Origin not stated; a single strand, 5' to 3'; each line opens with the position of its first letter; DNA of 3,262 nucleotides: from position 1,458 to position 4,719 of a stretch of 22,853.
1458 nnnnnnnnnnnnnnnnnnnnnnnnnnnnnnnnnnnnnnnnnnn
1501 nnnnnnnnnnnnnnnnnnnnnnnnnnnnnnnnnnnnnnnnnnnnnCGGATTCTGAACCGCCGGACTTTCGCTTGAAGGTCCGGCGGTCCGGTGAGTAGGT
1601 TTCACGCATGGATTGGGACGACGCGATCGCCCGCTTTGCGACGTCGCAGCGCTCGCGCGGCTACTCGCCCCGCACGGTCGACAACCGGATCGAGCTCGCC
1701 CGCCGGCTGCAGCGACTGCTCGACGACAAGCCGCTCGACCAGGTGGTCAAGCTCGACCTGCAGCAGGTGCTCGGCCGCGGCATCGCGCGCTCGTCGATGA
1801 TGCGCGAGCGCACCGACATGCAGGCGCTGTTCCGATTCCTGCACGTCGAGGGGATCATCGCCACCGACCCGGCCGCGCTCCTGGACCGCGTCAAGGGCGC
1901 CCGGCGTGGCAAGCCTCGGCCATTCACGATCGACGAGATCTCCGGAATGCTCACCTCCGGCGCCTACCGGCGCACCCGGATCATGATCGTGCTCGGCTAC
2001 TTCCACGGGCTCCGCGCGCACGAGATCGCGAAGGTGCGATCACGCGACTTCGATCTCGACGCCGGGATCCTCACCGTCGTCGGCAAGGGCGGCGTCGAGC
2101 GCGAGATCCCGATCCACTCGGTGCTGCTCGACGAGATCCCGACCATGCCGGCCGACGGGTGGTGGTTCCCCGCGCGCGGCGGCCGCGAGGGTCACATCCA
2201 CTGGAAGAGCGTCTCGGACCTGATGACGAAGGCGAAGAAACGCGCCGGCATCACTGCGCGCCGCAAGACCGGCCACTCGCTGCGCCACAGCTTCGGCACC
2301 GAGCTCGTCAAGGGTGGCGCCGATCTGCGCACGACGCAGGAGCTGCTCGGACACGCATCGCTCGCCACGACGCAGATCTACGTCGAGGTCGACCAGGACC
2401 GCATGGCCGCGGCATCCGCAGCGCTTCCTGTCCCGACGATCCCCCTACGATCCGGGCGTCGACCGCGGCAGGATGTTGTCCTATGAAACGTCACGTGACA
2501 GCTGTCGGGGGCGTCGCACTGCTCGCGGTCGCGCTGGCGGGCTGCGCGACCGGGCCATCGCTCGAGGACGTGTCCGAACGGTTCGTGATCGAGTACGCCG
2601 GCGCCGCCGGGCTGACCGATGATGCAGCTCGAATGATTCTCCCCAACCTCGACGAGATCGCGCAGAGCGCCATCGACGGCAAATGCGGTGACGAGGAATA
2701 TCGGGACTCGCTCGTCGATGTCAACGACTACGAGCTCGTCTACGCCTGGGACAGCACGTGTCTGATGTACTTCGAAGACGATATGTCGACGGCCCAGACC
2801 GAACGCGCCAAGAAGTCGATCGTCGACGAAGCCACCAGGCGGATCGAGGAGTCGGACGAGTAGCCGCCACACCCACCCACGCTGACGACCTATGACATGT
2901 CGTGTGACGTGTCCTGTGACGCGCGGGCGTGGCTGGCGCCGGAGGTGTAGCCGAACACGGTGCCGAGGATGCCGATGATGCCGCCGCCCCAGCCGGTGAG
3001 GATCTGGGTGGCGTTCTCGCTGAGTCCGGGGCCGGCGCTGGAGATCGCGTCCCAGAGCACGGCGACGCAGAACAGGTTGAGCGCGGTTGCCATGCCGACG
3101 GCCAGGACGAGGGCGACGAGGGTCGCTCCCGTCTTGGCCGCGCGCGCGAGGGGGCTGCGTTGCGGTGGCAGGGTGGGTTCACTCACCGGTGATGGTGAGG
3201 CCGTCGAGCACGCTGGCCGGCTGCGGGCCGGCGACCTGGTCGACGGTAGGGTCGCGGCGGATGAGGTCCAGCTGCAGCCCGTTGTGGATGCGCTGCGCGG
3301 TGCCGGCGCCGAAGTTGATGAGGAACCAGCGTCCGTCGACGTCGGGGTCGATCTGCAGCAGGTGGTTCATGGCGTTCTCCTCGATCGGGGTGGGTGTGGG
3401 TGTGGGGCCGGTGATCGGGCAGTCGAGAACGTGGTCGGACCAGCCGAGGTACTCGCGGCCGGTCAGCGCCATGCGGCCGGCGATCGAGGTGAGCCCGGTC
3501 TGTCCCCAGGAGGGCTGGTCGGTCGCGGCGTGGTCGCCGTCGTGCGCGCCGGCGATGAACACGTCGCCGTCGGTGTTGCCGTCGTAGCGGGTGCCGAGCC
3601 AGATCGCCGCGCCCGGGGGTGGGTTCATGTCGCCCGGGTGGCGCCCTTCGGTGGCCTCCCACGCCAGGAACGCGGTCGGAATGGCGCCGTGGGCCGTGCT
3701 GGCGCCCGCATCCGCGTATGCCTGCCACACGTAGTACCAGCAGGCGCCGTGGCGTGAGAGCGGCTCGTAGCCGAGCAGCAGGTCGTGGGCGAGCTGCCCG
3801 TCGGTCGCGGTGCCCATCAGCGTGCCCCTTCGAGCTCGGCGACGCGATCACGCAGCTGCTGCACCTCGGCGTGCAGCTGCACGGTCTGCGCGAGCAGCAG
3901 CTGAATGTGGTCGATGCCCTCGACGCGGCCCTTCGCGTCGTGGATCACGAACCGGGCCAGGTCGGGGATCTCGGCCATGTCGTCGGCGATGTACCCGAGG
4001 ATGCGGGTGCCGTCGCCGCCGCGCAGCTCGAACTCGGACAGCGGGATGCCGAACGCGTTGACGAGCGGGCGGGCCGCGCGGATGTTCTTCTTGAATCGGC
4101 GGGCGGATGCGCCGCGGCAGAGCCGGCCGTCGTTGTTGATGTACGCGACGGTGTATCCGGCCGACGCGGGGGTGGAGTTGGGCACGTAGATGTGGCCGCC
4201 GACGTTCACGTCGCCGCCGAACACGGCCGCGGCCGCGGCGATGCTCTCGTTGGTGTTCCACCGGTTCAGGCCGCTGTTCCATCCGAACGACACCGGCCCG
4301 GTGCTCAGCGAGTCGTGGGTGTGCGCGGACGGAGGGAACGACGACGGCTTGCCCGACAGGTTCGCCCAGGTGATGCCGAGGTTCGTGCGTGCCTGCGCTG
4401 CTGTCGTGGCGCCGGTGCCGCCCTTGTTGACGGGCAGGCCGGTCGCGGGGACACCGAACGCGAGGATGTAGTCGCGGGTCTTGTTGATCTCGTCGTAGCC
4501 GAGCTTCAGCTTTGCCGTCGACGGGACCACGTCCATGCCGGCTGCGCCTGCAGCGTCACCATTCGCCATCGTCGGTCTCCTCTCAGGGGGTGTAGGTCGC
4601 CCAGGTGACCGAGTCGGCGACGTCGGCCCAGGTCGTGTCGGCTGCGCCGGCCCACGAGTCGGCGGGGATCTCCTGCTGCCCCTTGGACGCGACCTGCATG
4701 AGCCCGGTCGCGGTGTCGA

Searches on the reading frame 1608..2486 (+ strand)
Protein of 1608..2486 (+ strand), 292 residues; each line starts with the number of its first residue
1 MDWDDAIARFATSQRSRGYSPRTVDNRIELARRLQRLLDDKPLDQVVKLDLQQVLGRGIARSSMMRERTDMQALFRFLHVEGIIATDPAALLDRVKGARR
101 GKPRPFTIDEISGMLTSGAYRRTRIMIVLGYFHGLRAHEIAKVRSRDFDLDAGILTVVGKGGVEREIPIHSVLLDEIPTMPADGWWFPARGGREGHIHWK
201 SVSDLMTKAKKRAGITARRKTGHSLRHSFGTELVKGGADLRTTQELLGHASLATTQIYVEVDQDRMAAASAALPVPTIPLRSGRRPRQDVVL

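Call 6: search_protein_families(library=pfam, proteins=[window:1608-2486:+], max_evalue=0.01)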
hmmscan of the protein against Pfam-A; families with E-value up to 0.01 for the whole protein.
window:1608-2486:+ (292 aa): 1 family
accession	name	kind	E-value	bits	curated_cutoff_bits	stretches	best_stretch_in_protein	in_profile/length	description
PF00589.27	Phage_integrase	-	3.9e-27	95.5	27.1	1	119-263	20-170/172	Phage integrase family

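Call 11: search_protein_families(library=phrogs, proteins=[window:1608-2486:+], max_evalue=0.001)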
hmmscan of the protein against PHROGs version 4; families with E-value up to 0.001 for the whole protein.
window:1608-2486:+ (292 aa): 5 families
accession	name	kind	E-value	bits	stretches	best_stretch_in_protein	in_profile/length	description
phrog_1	-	integration and excision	4.2e-43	149.5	1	4-271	167-445/611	integrase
phrog_216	-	integration and excision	5.9e-37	128.4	1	68-272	18-235/301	integrase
phrog_7269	-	integration and excision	9.1e-10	39.3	1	194-274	5-82/89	integrase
phrog_7685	-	integration and excision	8.9e-06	26.4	1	203-269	165-231/240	integrase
phrog_23271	-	unknown function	0.00036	21.4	1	221-268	10-56/67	-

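Call 12: find_homologous_proteins(query=window:1608-2486:+)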
Query window:1608-2486:+ (292 aa): 6062 proteins with E <= 0.001 among 8000 candidates; the best 120 are listed.
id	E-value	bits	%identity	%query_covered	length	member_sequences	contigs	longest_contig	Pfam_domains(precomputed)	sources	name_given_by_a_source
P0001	1.2e-187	640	100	100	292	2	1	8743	PF00589.28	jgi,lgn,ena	-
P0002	2.2e-146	505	82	98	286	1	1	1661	PF00589.28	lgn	-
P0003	6.1e-139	480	75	98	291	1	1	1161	PF00589.28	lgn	-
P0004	1.9e-137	475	76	98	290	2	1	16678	PF00589.28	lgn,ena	-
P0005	2.0e-135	469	74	97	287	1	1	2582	PF00589.28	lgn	-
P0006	2.6e-130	452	78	89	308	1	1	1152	PF00589.28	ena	-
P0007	1.2e-128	446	71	98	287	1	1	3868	PF00589.28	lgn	-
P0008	4.1e-127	442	70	98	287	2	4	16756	PF00589.28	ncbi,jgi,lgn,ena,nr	ncbi:MAG TPA: tyrosine-type recombinase/integrase [Ornithinibacter sp.]|nr:tyrosine-type recombinase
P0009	8.6e-126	437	71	98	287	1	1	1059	PF00589.28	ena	-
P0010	2.3e-125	436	70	98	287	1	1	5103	PF00589.28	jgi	jgi:site-specific recombinase XerD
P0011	3.8e-124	432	70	98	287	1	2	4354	PF00589.28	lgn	-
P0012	4.4e-123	428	68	98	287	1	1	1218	PF00589.28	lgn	-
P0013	3.2e-119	416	66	97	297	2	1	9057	PF00589.28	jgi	-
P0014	4.3e-117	409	82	76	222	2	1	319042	PF00589.28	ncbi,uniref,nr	ncbi:tyrosine-type recombinase/integrase [Microbacterium sp. NEAU-LLC]|uniref:Tyrosine-type recombin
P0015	2.3e-115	403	63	97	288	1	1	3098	PF00589.28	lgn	-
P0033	2.9e-80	288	50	98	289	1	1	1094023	PF00589.28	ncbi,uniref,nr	ncbi:tyrosine-type recombinase/integrase [Microbacterium sp. BG28]|uniref:tyrosine-type recombinase/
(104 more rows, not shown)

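Call 14: find_encoding_contigs(protein=P0008, flank=10000, max_places=4)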
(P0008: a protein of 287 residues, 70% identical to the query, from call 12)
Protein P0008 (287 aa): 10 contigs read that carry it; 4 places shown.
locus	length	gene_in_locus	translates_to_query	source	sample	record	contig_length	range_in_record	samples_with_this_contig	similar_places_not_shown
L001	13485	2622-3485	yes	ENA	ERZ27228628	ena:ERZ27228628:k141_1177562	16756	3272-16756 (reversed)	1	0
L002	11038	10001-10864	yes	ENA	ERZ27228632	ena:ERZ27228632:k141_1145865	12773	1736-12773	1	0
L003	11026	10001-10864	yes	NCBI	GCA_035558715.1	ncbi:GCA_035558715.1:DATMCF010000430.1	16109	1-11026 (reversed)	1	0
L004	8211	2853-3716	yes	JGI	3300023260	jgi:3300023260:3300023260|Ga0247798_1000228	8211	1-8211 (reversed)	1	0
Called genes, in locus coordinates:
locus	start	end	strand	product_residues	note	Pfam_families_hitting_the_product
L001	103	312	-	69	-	-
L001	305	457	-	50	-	-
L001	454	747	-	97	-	-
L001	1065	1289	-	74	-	-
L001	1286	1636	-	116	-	-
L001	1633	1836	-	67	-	PF12728:HTH_17 (weak)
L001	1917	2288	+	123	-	-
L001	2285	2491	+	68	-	-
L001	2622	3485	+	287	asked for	PF00589:Phage_integrase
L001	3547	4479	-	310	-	PF01551:Peptidase_M23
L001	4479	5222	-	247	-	PF00041:fn3 (weak)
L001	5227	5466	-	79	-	-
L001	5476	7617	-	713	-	-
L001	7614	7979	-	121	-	-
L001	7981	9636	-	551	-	-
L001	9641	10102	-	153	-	-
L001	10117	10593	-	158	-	-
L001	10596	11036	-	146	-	-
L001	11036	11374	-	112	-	-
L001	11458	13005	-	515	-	-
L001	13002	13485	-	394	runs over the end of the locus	PF04860:Phage_portal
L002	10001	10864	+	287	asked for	PF00589:Phage_integrase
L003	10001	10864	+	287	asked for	PF00589:Phage_integrase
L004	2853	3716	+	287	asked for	PF00589:Phage_integrase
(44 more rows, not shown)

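Call 15: find_encoding_contigs(protein=P0033, flank=10000, max_places=3)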
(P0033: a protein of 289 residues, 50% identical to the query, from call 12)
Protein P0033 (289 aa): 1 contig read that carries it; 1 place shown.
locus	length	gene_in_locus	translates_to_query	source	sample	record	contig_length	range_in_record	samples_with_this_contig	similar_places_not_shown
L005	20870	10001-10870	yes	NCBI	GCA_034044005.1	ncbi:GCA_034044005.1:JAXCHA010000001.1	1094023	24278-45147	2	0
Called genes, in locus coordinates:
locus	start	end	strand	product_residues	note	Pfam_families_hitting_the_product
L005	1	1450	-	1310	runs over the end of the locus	PF00501:AMP-binding, PF13193:AMP-binding_C (weak), PF00550:PP-binding, PF00132:Hexapep (faint)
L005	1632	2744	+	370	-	PF12849:PBP_like_2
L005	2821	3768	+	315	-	PF00528:BPD_transp_1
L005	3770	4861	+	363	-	PF00528:BPD_transp_1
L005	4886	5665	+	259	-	PF02463:SMC_N (faint), PF00005:ABC_tran, PF13304:AAA_21 (faint)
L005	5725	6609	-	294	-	PF01063:Aminotran_4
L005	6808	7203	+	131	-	-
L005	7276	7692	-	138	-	PF00392:GntR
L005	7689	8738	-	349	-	-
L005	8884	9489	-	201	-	PF13302:Acetyltransf_3, PF00583:Acetyltransf_1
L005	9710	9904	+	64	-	-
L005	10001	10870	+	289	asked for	PF00589:Phage_integrase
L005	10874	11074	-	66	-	-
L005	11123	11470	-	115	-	-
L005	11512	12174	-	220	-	PF01551:Peptidase_M23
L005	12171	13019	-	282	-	PF13884:Peptidase_S74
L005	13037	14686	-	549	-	-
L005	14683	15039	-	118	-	-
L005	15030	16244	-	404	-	-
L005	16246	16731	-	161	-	-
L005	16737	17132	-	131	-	-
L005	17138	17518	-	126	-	-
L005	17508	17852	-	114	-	-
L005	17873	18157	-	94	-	-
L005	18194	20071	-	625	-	-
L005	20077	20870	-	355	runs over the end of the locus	-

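Call 58: find_encoding_contigs(protein=P0004, flank=10000, max_places=2)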
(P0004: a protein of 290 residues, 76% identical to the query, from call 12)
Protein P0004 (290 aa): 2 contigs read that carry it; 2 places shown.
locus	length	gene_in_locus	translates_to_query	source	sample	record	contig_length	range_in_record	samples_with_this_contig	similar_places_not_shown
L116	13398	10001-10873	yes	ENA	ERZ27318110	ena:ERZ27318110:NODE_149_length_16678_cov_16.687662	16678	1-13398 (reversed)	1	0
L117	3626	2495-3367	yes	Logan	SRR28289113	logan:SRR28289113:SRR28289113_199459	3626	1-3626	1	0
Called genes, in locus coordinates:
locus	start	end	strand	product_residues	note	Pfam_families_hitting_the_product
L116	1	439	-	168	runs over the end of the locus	-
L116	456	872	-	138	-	-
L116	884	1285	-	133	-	-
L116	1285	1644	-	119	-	-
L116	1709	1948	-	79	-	-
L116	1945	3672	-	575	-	PF00574:CLP_protease, PF01972:SDH_protease (weak), PF25145:NfeD1b_N (weak)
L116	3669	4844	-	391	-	PF04860:Phage_portal (weak)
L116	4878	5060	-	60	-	-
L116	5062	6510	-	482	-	-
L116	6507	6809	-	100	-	-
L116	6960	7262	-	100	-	PF01844:HNH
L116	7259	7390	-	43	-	-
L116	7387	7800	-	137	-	PF12728:HTH_17 (faint)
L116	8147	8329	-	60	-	-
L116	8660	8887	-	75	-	PF13560:HTH_31 (weak), PF01381:HTH_3 (weak)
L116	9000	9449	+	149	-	PF01381:HTH_3 (weak)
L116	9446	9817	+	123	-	-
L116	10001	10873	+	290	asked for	PF00589:Phage_integrase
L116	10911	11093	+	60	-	-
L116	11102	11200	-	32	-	-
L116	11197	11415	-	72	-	-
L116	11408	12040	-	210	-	PF01551:Peptidase_M23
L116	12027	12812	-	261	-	PF13884:Peptidase_S74 (weak)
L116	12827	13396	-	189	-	?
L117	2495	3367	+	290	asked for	PF00589:Phage_integrase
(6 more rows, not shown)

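Call 59: find_encoding_contigs(protein=P0002, flank=3000, max_places=2)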
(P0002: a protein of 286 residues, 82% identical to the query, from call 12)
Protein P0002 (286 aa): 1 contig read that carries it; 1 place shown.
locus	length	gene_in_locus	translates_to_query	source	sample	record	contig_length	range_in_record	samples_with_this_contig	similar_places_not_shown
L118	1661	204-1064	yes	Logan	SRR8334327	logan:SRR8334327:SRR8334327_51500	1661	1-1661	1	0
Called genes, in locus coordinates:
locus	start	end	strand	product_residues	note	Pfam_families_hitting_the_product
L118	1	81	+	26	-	?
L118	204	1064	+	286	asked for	PF00589:Phage_integrase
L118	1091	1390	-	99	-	-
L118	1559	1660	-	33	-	?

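Call 65: find_related_loci(query=A2, collection=viral_contigs, flank=10000)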
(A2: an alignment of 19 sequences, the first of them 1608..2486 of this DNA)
Query A2 (292 aa) in viral_contigs; peptide patterns used: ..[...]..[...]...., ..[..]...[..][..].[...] (x = any residue, [..] = any of these).
162 stretches matched a pattern; 152 encode a relative of the query (tblastn E <= 1e-3); the best 80 are kept; 80 distinct loci.
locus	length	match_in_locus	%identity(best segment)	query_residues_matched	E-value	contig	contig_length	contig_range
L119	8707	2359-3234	100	1-292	0e+0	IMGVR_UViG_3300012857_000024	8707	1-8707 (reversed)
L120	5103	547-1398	70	1-285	8e-132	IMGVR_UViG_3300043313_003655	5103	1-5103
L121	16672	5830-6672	61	1-283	2e-106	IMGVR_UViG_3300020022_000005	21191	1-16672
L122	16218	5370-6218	58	1-285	4e-100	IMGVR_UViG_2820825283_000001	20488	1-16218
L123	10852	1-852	51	1-284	2e-87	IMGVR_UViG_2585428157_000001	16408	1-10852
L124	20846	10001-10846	45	1-284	3e-75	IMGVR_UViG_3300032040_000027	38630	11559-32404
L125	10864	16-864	48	3-286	2e-75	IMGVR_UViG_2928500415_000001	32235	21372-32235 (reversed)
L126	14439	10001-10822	48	10-285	3e-75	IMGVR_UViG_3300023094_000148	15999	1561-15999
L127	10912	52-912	47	2-283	3e-75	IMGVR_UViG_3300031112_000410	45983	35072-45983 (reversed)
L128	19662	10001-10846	45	1-284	3e-75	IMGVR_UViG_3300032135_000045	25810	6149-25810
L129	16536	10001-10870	47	1-284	3e-75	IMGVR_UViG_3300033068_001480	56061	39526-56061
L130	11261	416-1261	44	1-284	2e-74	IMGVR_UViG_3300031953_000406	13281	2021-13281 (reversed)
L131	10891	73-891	48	10-285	3e-73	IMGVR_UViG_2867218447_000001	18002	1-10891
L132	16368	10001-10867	47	1-287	4e-72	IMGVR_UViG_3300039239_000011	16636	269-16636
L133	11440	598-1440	48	2-284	3e-70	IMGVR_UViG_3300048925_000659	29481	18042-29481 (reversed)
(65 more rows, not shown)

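Call 72: search_solved_structures(query=window:1608-2486:+, max_evalue=0.00001)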
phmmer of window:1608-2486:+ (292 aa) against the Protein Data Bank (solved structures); distinct sequences matched with E-value up to 0.00001: 8.
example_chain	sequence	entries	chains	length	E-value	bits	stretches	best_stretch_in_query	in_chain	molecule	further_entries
5vfz_A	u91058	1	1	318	5.8e-37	130.9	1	7-269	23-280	Gp33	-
4a8e_A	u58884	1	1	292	1.2e-23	87.3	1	71-267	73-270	PROBABLE TYROSINE RECOMBINASE XERC-LIKE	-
1a0p_A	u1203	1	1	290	1.8e-18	70.3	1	55-266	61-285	SITE-SPECIFIC RECOMBINASE XERD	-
2a3v_A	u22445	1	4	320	4.3e-16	62.5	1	201-266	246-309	site-specific recombinase IntI4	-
5dcf_A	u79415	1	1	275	7e-16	61.8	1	122-266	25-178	Tyrosine recombinase XerD,DNA translocase FtsK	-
9i5v_14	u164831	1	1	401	1.4e-14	57.5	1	52-266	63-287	Ribosome-associated translation inhibitor RaiA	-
5hxy_A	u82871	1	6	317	5.2e-14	55.6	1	118-264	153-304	Tyrosine recombinase XerA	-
5jjv_A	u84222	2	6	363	1.2e-12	51.1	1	117-270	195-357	Tyrosine recombinase XerH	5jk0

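Call 78: search_protein_families(library=ncbifam, proteins=[window:1608-2486:+], max_evalue=0.001)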
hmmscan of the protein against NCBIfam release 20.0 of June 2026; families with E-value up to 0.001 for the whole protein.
window:1608-2486:+ (292 aa): 11 families
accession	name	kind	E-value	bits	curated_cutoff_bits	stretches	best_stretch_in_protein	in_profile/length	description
TIGR02224.1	recomb_XerC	equivalog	1.7e-37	129.4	335.15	1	14-268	8-284/295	tyrosine recombinase XerC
TIGR02225.1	recomb_XerD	equivalog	7.2e-37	127.3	329.6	1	16-269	10-282/290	site-specific tyrosine recombinase XerD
NF001399.0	PRK00283.1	subfamily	6.5e-36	124.1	279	1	51-269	60-291/300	tyrosine recombinase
NF040815.2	recomb_XerA_Arch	equivalog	2.1e-33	116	220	1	9-267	2-260/263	site-specific tyrosine recombinase/integron integrase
TIGR02249.1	integrase_gron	subfamily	8.7e-27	94.3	265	2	195-265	235-304/315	integron integrase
NF002331.0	PRK01287.1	subfamily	1.8e-19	70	371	1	56-263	92-314/365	site-specific tyrosine recombinase XerC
NF011946.0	PRK15417.1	equivalog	1.7e-16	60.3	435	1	194-273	249-327/337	integron integrase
NF003462.0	PRK05084.1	equivalog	8.3e-15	54.4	267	1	197-269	283-352/360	tyrosine recombinase XerS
NF007371.0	PRK09871.1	subfamily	1.2e-09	38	222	1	115-267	16-180/198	tyrosine-type DNA invertase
NF007370.0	PRK09870.1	subfamily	1.4e-09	37.9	221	1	117-264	27-182/200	tyrosine-type DNA invertase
NF040693.1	recomb_GmtY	equivalog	3.6e-06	26.5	340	1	206-268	374-439/441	gamma-mobile-trio recombinase GmtY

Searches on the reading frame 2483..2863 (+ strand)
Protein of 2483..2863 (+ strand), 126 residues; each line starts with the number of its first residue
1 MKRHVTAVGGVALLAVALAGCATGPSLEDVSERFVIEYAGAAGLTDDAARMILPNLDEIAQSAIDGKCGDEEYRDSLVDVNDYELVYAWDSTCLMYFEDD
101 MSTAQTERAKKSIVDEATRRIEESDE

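Call 6: search_protein_families(library=pfam, proteins=[window:2483-2863:+], max_evalue=0.01)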
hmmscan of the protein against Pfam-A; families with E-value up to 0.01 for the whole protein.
window:2483-2863:+ (126 aa): 0 families

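Call 11: search_protein_families(library=phrogs, proteins=[window:2483-2863:+], max_evalue=0.001)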
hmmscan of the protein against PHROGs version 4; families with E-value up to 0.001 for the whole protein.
window:2483-2863:+ (126 aa): 0 families

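Call 78: search_protein_families(library=ncbifam, proteins=[window:2483-2863:+], max_evalue=0.001)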
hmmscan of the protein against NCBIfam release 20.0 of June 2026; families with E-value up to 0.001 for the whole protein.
window:2483-2863:+ (126 aa): 0 families

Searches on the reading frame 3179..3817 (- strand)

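Call 10: search_protein_families(library=pfam, proteins=[window:3179-3817:-], max_evalue=0.001)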
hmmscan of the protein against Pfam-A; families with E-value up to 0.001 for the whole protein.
window:3179-3817:- (212 aa): 0 families

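Call 11: search_protein_families(library=phrogs, proteins=[window:3179-3817:-], max_evalue=0.001)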
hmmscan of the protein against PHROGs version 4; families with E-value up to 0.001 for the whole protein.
window:3179-3817:- (212 aa): 1 family
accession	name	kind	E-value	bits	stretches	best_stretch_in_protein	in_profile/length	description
phrog_12298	-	moron, auxiliary metabolic gene and host takeover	7e-23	82.3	1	11-148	5-143/156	membrane associated protein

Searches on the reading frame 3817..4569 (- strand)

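Call 10: search_protein_families(library=pfam, proteins=[window:3817-4569:-], max_evalue=0.001)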
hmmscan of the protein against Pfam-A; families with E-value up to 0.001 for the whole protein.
window:3817-4569:- (250 aa): 0 families

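Call 11: search_protein_families(library=phrogs, proteins=[window:3817-4569:-], max_evalue=0.001)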
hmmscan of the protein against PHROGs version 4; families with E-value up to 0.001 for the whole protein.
window:3817-4569:- (250 aa): 8 families
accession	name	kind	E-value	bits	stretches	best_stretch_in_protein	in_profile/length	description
phrog_5413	-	tail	7.6e-08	32.9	1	66-168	127-220/334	minor tail protein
phrog_9081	-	unknown function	1.4e-06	29.6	1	1-52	1-52/79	-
phrog_10316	-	tail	1.5e-06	27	1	25-69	397-437/1471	tail fiber protein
phrog_5231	-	unknown function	1e-05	25.2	1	32-88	312-367/618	-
phrog_11393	-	tail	1.9e-05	24.5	1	44-80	341-377/538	tail fiber protein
phrog_1980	-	tail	0.00016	22.1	1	53-247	198-427/449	tail fiber protein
phrog_2712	-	tail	0.0003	20.3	1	24-69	453-501/700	tail fiber protein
phrog_31472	-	unknown function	0.00063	20.2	0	65-150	97-180/359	-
